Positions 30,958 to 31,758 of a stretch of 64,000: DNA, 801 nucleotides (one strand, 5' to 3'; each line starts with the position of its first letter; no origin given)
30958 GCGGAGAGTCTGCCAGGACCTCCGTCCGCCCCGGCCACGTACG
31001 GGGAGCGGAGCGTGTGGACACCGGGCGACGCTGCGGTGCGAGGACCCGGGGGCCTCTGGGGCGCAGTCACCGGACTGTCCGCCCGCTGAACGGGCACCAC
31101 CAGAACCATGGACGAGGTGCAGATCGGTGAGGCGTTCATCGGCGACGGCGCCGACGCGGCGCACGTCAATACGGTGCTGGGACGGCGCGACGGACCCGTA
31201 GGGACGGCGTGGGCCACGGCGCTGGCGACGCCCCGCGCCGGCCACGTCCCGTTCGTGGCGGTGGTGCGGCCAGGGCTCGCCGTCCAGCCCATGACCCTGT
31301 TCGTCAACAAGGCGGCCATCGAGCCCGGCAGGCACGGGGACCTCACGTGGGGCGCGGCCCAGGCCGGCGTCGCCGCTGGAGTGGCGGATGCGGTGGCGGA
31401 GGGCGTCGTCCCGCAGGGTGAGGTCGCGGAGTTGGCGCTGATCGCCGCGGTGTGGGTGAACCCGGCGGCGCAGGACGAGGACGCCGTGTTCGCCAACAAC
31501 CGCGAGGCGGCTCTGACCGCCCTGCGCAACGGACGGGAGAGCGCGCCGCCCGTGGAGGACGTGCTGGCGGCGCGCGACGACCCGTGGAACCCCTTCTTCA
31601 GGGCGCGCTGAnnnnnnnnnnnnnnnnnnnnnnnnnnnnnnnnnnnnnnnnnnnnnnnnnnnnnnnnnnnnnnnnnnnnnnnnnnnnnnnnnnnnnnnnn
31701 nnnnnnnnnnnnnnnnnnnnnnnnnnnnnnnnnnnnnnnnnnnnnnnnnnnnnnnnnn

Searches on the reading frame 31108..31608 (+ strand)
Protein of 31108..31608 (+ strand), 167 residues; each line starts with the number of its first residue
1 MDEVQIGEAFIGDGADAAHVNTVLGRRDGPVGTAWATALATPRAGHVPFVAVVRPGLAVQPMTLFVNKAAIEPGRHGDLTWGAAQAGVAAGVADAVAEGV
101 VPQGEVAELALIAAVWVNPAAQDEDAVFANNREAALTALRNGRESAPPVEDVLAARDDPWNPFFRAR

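Call 47: search_protein_families(library=pfam, proteins=[window:31108-31608:+], max_evalue=0.00001)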
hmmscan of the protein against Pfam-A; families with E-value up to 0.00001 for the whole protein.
window:31108-31608:+ (167 aa): 1 family
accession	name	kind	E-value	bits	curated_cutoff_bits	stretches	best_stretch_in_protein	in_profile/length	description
PF08714.17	Fae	-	3.4e-51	173.8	27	1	6-162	1-157/159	Formaldehyde-activating enzyme (Fae)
